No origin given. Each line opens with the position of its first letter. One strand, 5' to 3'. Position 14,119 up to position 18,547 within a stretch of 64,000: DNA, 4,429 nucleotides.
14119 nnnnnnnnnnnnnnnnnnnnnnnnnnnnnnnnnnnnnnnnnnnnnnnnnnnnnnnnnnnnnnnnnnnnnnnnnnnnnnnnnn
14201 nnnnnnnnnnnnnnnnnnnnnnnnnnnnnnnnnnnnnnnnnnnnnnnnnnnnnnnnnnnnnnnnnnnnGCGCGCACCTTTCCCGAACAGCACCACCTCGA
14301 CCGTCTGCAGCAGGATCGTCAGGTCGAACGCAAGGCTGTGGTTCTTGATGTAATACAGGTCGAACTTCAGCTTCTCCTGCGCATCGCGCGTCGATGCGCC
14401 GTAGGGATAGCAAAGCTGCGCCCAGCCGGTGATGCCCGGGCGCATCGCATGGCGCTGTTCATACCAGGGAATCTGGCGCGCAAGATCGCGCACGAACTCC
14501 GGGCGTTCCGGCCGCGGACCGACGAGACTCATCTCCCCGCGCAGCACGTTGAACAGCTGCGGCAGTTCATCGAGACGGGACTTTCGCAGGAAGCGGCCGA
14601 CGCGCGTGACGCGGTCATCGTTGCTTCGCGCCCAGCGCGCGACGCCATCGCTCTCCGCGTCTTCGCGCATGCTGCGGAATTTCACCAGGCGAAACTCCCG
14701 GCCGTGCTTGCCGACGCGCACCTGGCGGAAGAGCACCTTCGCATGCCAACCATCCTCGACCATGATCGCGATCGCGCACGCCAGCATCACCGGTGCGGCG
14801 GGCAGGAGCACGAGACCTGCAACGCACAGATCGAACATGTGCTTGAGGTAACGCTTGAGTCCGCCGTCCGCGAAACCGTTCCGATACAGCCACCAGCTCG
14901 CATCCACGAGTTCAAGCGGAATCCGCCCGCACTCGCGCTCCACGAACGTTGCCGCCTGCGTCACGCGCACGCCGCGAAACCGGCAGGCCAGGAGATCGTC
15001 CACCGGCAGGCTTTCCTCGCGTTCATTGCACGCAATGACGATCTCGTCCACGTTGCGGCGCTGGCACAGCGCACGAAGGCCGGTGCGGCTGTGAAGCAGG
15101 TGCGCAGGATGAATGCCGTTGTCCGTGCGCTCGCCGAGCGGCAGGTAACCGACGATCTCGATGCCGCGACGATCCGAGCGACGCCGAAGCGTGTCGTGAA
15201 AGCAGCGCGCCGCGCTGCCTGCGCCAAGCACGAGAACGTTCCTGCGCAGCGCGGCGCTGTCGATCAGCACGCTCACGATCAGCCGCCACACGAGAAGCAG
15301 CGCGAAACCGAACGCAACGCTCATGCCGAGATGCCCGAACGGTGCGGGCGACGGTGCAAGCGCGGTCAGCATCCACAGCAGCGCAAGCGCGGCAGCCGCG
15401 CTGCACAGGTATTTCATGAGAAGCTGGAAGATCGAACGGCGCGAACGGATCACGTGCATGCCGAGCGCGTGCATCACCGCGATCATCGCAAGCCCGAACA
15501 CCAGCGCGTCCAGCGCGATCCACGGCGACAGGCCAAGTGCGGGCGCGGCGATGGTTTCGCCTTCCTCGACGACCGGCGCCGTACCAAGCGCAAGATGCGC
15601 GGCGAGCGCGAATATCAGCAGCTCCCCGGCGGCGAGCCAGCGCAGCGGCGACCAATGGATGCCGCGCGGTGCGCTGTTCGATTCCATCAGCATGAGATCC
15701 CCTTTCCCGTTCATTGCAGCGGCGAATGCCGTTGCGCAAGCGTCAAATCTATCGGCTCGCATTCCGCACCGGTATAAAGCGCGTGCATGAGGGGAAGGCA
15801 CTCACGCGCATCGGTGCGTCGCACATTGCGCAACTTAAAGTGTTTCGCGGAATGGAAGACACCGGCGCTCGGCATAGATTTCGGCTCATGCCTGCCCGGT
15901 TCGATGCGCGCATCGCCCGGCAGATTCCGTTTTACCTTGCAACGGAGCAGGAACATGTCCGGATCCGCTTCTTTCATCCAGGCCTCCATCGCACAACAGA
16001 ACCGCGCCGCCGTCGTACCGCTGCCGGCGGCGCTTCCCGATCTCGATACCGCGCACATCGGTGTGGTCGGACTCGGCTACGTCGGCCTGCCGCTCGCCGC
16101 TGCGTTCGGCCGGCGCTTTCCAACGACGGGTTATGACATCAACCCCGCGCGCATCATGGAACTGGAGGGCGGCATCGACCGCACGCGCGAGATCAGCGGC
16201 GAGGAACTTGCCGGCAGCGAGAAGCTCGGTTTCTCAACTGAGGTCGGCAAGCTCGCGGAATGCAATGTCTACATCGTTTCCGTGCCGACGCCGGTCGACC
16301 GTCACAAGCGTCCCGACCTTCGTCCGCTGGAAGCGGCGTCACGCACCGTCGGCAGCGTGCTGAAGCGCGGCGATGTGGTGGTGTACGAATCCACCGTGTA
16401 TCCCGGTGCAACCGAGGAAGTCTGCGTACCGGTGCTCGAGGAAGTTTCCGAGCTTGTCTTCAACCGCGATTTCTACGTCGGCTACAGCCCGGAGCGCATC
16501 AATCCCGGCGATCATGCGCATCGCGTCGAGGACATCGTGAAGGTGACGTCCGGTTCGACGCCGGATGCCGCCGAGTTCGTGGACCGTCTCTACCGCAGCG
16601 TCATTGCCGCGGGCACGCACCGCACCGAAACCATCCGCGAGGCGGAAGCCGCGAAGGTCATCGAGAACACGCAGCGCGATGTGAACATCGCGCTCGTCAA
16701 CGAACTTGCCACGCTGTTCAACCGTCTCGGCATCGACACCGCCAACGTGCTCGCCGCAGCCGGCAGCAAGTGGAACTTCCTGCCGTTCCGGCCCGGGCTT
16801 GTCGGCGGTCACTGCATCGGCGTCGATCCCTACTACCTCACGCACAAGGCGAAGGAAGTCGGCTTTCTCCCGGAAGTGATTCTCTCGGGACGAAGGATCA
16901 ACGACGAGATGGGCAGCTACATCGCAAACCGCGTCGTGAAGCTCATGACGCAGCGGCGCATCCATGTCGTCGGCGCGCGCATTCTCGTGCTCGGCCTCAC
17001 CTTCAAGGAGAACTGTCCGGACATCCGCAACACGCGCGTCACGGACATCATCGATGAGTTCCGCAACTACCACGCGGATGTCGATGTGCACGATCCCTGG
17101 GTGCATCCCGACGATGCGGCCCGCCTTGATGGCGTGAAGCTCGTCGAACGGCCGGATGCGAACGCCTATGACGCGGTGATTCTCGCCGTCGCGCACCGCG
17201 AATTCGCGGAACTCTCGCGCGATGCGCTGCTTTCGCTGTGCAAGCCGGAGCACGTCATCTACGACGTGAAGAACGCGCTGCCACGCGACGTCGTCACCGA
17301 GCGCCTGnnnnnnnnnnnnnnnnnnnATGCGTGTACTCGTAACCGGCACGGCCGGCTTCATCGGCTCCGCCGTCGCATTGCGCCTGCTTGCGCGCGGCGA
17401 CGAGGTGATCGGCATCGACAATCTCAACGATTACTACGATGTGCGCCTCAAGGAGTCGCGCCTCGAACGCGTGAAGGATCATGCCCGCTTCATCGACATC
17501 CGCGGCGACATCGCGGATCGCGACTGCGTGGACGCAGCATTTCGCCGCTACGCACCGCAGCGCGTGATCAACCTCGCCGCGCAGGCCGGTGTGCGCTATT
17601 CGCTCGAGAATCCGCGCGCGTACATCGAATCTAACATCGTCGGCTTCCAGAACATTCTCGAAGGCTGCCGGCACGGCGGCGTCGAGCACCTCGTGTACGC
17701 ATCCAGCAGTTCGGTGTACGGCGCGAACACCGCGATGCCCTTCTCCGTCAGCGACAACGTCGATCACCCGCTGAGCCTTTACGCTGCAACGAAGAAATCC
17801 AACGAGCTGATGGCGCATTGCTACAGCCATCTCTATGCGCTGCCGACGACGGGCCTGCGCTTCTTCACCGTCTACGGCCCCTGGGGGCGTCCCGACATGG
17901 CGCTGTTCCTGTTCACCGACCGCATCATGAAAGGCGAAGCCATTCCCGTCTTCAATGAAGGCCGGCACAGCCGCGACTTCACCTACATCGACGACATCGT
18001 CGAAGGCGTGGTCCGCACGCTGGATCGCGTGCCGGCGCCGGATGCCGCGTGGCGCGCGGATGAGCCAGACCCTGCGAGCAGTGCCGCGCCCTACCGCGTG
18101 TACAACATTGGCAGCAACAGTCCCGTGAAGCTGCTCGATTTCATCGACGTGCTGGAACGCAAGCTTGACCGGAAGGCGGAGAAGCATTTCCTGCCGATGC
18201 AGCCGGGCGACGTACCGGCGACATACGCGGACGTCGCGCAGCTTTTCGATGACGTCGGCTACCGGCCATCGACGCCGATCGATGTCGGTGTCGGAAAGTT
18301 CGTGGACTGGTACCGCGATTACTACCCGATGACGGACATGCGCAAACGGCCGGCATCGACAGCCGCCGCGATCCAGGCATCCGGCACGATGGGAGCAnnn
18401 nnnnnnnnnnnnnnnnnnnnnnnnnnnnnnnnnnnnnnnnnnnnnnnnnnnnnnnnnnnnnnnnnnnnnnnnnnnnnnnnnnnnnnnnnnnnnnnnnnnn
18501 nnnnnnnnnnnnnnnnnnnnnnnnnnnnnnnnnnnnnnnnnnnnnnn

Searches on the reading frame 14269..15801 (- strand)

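Call 51: search_protein_families(library=pfam, proteins=[window:14269-15801:-], max_evalue=0.00001)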
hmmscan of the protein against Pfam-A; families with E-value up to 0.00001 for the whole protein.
window:14269-15801:- (511 aa): 1 family
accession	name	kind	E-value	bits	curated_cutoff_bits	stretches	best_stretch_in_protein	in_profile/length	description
PF02397.22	Bac_transf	-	2.9e-66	222.8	27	1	320-505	1-178/179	Bacterial sugar transferase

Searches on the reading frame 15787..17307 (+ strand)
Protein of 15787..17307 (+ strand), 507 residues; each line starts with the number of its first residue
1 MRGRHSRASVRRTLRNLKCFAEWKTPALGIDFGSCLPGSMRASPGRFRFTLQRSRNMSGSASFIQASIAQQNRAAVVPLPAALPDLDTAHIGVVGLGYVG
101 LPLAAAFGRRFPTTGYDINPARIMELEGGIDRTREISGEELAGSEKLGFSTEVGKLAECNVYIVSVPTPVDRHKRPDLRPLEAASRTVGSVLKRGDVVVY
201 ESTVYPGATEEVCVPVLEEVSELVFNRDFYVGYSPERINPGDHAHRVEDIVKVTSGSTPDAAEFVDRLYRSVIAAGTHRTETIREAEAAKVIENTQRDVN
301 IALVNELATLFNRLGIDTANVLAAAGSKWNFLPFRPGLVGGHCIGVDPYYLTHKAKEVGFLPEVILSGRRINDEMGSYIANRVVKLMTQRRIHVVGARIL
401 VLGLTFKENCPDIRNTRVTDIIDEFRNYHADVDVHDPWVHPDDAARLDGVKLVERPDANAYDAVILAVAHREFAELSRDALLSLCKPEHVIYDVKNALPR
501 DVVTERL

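Call 71: search_protein_families(library=pfam, proteins=[window:15787-17307:+], max_evalue=0.00001)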
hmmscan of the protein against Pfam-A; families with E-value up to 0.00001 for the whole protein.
window:15787-17307:+ (507 aa): 3 families
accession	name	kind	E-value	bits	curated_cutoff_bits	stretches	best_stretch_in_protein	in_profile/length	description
PF03721.20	UDPG_MGDP_dh_N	-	2.2e-33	115.9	27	1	90-263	2-181/187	UDP-glucose/GDP-mannose dehydrogenase family, NAD binding domain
PF00984.24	UDPG_MGDP_dh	-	1.4e-24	86.5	25.4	1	284-373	1-93/94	UDP-glucose/GDP-mannose dehydrogenase family, central domain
PF03720.21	UDPG_MGDP_dh_C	-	3.6e-23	82.3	30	1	400-498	1-101/103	UDP-glucose/GDP-mannose dehydrogenase family, UDP binding domain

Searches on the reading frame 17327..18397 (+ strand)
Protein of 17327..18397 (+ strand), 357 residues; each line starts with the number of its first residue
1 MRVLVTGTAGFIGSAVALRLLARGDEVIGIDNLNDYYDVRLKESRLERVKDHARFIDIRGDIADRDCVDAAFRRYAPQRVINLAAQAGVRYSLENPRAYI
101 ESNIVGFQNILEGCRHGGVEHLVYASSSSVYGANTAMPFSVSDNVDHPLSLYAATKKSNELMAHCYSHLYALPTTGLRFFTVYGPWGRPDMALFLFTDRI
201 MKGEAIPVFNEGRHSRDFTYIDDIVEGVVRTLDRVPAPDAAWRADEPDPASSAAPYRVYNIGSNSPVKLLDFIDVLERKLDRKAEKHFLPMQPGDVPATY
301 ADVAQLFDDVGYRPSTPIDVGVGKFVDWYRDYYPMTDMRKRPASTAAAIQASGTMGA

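Call 71: search_protein_families(library=pfam, proteins=[window:17327-18397:+], max_evalue=0.00001)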
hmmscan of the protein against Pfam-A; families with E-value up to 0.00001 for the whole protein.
window:17327-18397:+ (357 aa): 5 families
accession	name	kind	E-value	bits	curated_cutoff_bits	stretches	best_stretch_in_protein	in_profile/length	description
PF01370.27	Epimerase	-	4.6e-54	183.8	20.9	1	3-235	1-228/240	NAD dependent epimerase/dehydratase family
PF16363.11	GDP_Man_Dehyd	-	1.9e-49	169.3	27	1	4-322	1-329/332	GDP-mannose 4,6 dehydratase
PF01073.25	3Beta_HSD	-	8.1e-19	68.2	22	1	4-286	1-274/280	3-beta hydroxysteroid dehydrogenase/isomerase family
PF04321.23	RmlD_sub_bind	-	5.8e-15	55.6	27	1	1-210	1-177/287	RmlD substrate binding domain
PF02719.21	Polysacc_synt_2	-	1.1e-14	54.7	20.2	1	3-128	1-129/293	Polysaccharide biosynthesis protein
